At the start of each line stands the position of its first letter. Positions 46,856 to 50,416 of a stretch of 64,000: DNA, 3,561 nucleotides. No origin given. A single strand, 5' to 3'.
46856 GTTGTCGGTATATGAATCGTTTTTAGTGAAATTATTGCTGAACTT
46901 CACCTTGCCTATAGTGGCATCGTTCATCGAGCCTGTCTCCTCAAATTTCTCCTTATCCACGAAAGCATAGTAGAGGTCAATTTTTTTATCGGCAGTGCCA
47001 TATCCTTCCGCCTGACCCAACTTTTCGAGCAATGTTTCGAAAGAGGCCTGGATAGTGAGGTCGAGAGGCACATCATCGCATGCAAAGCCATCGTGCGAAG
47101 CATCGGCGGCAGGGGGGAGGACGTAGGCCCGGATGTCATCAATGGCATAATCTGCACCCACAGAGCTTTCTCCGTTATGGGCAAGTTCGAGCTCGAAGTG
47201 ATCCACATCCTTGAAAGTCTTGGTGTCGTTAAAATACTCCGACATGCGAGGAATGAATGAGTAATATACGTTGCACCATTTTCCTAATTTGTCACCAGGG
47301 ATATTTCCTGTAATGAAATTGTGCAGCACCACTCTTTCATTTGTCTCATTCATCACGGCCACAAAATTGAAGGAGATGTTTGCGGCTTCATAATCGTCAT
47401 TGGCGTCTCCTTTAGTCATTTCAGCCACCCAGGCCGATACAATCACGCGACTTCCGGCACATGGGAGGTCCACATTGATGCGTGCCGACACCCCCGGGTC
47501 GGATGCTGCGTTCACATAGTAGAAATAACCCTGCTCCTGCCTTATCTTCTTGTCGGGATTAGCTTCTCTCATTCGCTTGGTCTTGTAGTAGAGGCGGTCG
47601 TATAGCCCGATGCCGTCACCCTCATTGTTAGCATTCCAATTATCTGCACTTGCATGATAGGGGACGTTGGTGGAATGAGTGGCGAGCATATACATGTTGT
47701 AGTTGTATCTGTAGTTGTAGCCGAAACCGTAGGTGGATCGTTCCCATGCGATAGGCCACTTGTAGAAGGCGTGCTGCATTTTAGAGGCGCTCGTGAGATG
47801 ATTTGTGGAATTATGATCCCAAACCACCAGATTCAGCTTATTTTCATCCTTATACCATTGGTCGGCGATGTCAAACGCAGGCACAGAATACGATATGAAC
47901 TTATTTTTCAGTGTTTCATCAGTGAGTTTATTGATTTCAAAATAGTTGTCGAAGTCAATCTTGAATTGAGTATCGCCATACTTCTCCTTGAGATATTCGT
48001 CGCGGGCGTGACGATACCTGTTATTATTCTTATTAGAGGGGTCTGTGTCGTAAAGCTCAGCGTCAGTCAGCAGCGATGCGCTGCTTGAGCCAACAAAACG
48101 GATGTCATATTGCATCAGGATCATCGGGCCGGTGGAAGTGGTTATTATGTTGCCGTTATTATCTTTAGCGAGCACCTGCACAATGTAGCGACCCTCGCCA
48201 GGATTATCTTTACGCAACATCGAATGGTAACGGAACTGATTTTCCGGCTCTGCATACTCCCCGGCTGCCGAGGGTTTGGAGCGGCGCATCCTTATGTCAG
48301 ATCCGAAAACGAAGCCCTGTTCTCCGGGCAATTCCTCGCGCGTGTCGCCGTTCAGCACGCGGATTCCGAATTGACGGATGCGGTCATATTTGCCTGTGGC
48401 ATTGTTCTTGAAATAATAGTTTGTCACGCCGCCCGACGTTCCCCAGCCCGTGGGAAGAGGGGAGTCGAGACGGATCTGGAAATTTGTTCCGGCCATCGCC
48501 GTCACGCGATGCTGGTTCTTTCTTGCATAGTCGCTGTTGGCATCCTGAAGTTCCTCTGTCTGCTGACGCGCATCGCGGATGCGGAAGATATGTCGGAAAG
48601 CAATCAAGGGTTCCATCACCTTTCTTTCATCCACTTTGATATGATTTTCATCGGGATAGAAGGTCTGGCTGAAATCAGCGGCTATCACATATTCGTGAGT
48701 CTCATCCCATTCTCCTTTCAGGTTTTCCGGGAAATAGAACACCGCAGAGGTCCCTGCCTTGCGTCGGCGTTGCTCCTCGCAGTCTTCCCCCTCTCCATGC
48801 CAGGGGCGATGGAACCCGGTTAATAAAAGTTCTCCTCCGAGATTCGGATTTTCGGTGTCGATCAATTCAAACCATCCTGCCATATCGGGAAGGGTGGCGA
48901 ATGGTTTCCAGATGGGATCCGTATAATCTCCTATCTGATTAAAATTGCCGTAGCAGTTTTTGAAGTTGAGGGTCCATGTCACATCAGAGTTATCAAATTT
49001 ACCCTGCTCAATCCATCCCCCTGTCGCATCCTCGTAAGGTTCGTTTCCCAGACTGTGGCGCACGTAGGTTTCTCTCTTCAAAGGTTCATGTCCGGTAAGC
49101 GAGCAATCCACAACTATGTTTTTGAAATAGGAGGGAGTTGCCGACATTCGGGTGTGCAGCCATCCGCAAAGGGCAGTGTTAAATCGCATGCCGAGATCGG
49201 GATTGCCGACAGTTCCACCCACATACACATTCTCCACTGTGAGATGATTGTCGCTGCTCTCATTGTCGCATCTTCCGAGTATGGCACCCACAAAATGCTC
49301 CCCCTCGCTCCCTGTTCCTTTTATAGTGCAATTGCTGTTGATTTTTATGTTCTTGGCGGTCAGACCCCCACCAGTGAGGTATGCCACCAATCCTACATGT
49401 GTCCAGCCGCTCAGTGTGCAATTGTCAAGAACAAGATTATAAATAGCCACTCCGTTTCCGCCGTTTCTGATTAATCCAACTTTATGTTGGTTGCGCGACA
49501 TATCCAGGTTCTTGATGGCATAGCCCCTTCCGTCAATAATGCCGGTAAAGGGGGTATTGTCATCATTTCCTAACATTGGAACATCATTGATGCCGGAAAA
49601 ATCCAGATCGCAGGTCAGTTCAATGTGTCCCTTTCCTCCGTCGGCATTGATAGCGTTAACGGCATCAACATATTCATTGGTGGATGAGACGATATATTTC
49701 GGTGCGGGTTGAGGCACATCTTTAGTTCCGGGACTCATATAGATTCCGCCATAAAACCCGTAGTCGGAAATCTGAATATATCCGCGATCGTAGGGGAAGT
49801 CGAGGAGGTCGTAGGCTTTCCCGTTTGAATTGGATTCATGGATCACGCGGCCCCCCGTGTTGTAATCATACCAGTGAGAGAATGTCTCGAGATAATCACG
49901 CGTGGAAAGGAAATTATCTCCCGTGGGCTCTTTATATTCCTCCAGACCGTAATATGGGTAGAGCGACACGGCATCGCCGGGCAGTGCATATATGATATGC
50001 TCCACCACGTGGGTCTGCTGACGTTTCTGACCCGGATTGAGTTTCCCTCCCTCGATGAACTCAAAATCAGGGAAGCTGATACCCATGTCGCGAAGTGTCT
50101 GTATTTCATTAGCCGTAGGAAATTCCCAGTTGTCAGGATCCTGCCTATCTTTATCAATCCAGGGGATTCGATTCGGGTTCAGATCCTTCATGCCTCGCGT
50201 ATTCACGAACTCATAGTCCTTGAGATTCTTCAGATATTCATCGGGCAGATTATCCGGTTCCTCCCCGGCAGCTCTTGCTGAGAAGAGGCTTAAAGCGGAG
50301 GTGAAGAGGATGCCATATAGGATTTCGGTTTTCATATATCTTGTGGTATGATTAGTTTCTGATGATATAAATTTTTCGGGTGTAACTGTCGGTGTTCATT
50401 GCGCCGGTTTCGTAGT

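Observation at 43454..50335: Giant 2,293-aa protein that is largely domain-orphan, with a GLUG-like N-terminal region and a T9SS-like tail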

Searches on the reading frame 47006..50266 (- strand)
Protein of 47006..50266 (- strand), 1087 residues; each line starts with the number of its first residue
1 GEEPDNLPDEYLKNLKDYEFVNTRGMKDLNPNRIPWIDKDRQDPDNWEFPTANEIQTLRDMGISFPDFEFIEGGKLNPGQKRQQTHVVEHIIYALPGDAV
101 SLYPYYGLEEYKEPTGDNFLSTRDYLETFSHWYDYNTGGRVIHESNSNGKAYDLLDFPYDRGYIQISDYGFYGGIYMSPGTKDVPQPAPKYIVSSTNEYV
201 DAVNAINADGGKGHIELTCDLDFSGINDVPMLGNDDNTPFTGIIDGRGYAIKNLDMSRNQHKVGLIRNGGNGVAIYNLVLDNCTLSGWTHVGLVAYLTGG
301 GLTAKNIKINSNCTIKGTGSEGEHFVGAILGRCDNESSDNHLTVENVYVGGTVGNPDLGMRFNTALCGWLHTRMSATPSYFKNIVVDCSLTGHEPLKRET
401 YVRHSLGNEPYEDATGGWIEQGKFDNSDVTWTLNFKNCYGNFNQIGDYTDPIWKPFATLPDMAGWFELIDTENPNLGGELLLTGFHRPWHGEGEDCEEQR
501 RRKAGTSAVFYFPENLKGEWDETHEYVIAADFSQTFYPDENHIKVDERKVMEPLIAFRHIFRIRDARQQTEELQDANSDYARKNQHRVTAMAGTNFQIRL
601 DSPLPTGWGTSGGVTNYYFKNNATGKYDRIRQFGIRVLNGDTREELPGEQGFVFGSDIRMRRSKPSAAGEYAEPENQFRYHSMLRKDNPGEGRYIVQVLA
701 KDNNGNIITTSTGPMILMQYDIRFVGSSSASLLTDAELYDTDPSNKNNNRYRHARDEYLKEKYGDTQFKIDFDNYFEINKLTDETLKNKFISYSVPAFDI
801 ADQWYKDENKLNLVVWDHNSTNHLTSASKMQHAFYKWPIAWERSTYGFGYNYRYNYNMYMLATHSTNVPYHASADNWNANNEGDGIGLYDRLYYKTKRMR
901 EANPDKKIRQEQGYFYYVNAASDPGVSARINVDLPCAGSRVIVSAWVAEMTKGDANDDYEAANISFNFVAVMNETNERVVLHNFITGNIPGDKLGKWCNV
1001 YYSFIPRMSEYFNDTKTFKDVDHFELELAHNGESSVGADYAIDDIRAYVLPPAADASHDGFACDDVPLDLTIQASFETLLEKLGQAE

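Call 39: predict_structure(alignment_id=A2)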
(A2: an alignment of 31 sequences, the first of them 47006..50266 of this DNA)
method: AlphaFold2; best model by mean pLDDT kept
length: 1087 residues; sequences in the alignment: 31
mean_pLDDT: 81.7   pTM: 0.71
mean pLDDT of the five models: 81.7, 80.3, 79.5, 79.4, 77.0
residues with pLDDT >= 90: 380; 70-90: 510; 50-70: 150; < 50: 47
segments of 3 or more residues with pLDDT < 50: 111-121, 492-494, 796-812, 824-828, 954-956
pLDDT, mean of each block of 10 residues (from residue 1): 69 87 68 57 64 90 75 50 78 92 66 43 68 89 88 91 90 83 60 95 93 92 91 92 92 94 95 91 95 94 94 92 87 87 95 82 91 84 94 78 89 83 75 92 77 89 83 71 69 60 87 90 89 82 84 85 92 88 89 90 81 85 88 93 92 86 85 86 91 95 89 92 91 91 76 90 89 87 86 57 37 52 51 75 60 56 80 81 81 90 86 84 68 85 92 57 89 80 90 90 85 71 88 69 92 78 75 76 69
secondary structure, 60 per line:
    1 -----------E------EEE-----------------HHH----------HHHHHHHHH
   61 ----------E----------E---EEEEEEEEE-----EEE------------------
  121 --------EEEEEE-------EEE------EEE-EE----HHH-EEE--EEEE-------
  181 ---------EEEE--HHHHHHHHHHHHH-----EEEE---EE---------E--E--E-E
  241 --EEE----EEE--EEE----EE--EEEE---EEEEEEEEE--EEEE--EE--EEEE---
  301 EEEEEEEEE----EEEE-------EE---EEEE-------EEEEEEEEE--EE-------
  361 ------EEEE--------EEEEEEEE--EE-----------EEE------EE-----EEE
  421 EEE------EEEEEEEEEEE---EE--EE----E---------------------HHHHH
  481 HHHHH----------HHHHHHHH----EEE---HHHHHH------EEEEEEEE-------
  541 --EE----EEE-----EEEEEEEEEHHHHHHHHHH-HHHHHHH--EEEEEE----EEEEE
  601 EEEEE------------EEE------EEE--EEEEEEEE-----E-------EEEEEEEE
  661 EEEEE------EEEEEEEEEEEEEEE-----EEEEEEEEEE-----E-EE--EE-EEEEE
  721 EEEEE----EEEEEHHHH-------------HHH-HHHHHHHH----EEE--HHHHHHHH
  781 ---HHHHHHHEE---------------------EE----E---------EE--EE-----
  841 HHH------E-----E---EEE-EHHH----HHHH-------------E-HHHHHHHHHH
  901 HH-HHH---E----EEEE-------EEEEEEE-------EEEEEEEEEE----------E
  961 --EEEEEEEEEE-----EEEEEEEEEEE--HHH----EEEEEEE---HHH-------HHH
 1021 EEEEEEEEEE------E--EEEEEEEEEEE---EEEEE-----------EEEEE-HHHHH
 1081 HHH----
elements in order (helices of 4 or more, strands of 3 or more residues): E19-21 H52-60 E86-94 E100-102 E129-134 E142-144 E151-153 E165-167 E170-173 E190-193 H196-208 E214-217 E243-245 E250-252 E255-257 E266-269 E273-281 E284-287 E294-297 E301-309 E314-317 E330-333 E341-349 E367-370 E379-386 E402-404 E418-423 E430-440 H476-485 H496-503 E508-510 H514-519 E526-533 E549-551 E557-565 H566-575 H577-583 E586-591 E596-605 E618-620 E627-629 E632-639 E653-665 E672-686 E692-701 E716-725 E730-734 H735-738 H756-763 E768-770 H773-780 H784-790 E860-862 H872-875 H891-902 E915-918 E926-932 E940-949 E963-972 E978-988 E998-1004 E1021-1030 E1040-1050 E1054-1058 E1070-1074 H1076-1083

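Call 43: fold_search(model_id=the predicted structure, library=pdb)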
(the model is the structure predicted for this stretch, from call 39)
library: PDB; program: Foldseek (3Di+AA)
matches with E <= 10: 1583; with E <= 0.001: 2
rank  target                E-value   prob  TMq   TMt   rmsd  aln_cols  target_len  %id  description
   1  3n6z                  1.6e-06  1.00  0.14  0.40   9.9       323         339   14  Crystal structure of a putative immunoglobulin A1 protease (BACOVA_03286) from Bacteroides ovatus at 1.30 A resolution (released 2010-07-21)
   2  8yt7                  8.9e-04  0.99  0.08  0.34   7.1       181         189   14  Crystal structure of the MAM domain of Spodoptera frugiperda Scavenger Receptor-C (released 2025-04-02)
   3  2c9a_A                1.5e-03  0.96  0.08  0.25   9.7       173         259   13  Crystal structure of the MAM-Ig module of receptor protein tyrosine phosphatase mu (released 2006-01-19)
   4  2wys_A                2.2e-03  1.00  0.09  0.17   4.7       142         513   12  High resolution crystallographic structure of the Clostridium thermocellum N-terminal endo-1,4-beta-D-xylanase 10B (Xy (released 2010-08-25)
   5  3fbm                  2.5e-03  0.08  0.04  0.09  28.2       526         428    8  D431N Mutant VP2 Protein of Infectious Bursal Disease Virus; Derived T=1 Particles (released 2009-01-13)
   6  6yf6_B                3.0e-03  1.00  0.08  0.53   7.9       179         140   12  EclA C-terminal domain; sugar-binding protein (released 2021-04-07)
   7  7vrp_I                3.2e-03  0.07  0.04  0.09  30.3       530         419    9  Structure of infectious bursal disease virus Gx strain (released 2022-03-30)
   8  6yf6_A                3.4e-03  1.00  0.09  0.55   7.0       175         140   12  EclA C-terminal domain; sugar-binding protein (released 2021-04-07)
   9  7bvc_A                3.7e-03  0.94  0.09  0.09  12.7       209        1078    9  Cryo-EM structure of Mycobacterium smegmatis arabinosyltransferase EmbA-EmbB-AcpM2 in complex with ethambutol (released 2020-04-29)
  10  1wce_F                3.7e-03  0.06  0.04  0.09  28.8       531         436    9  Crystal structure of the T13 IBDV viral particle reveals a missing link in icosahedral viruses evolution (released 2005-04-06)
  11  1wce_A                4.1e-03  0.07  0.04  0.09  28.7       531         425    9  Crystal structure of the T13 IBDV viral particle reveals a missing link in icosahedral viruses evolution (released 2005-04-06)
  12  1wce_B                4.1e-03  0.07  0.04  0.09  29.7       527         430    9  Crystal structure of the T13 IBDV viral particle reveals a missing link in icosahedral viruses evolution (released 2005-04-06)
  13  1wce_G                4.1e-03  0.06  0.04  0.09  28.8       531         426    9  Crystal structure of the T13 IBDV viral particle reveals a missing link in icosahedral viruses evolution (released 2005-04-06)
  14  1wce_E                4.1e-03  0.06  0.04  0.09  28.8       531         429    9  Crystal structure of the T13 IBDV viral particle reveals a missing link in icosahedral viruses evolution (released 2005-04-06)
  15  1wce_D                4.3e-03  0.06  0.04  0.09  29.7       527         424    9  Crystal structure of the T13 IBDV viral particle reveals a missing link in icosahedral viruses evolution (released 2005-04-06)
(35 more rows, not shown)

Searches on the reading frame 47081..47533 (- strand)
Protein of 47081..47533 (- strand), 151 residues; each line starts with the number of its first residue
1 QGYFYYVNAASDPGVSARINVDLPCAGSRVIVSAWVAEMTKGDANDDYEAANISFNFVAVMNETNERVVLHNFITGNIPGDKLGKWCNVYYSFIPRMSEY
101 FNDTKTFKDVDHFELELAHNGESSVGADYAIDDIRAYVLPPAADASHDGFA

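Call 49: search_protein_families(library=pfam, proteins=[window:47081-47533:-], max_evalue=10)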
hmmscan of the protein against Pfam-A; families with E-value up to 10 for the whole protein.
window:47081-47533:- (151 aa): 1 family
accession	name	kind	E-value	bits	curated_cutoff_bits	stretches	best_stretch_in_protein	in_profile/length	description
PF19458.4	DUF5995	-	0.022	14.4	27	1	14-55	103-144/225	Family of unknown function (DUF5995)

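Call 96: search_solved_structures(query=A7, max_evalue=10, show_alignments=2)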
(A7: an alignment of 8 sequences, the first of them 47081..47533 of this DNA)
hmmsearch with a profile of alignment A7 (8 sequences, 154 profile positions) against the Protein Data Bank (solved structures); distinct sequences matched with E-value up to 10: 0.

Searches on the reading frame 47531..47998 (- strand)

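Call 49: search_protein_families(library=pfam, proteins=[window:47531-47998:-], max_evalue=10)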
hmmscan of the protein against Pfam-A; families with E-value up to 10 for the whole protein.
window:47531-47998:- (156 aa): 1 family
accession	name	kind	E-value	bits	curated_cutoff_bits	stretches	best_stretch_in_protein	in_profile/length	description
PF13050.11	DUF3911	-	0.083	13.5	25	1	9-51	24-61/78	Protein of unknown function (DUF3911)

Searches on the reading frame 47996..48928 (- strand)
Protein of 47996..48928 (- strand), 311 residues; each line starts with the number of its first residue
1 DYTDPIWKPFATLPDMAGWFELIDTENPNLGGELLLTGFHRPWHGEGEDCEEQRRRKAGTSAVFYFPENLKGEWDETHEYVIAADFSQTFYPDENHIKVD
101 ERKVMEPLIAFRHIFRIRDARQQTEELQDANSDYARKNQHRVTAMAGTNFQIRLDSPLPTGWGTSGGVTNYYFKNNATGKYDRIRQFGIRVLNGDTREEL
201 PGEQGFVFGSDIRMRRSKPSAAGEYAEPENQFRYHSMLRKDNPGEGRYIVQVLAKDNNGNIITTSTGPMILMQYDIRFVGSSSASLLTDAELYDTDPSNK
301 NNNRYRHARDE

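Call 49: search_protein_families(library=pfam, proteins=[window:47996-48928:-], max_evalue=10)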
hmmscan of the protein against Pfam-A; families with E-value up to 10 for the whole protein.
window:47996-48928:- (311 aa): 2 families
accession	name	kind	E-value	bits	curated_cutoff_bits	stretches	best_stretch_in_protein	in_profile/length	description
PF11398.14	DUF2813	-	0.2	11.4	21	1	95-175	136-219/372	Protein of unknown function (DUF2813)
PF07495.19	Y_Y_Y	-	6.6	7.1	26.6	1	245-260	37-52/65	Y_Y_Y domain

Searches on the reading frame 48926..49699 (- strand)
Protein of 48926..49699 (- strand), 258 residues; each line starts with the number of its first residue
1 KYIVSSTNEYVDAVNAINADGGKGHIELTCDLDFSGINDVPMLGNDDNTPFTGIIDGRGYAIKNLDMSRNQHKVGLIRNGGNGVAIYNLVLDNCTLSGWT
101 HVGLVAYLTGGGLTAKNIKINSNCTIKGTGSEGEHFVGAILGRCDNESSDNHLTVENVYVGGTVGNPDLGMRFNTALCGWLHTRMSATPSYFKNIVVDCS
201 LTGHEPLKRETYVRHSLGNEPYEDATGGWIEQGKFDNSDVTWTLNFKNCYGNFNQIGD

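Call 49: search_protein_families(library=pfam, proteins=[window:48926-49699:-], max_evalue=10)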
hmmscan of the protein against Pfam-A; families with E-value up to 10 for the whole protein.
window:48926-49699:- (258 aa): 1 family
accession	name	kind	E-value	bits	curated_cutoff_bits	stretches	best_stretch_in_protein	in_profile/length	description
PF20585.4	Pectate_lyase_5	-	0.2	12.2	24.3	1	24-98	20-95/126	Putative pectate lyase-like adhesive domain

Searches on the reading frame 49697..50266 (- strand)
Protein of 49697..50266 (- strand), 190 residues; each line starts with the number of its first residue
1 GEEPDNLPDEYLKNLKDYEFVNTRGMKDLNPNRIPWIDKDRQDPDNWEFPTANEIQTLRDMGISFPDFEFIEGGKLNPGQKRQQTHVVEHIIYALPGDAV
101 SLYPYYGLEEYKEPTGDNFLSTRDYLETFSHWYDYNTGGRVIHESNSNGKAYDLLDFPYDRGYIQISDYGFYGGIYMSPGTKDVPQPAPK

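Call 49: search_protein_families(library=pfam, proteins=[window:49697-50266:-], max_evalue=10)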
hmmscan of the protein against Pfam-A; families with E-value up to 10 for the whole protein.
window:49697-50266:- (190 aa): 0 families
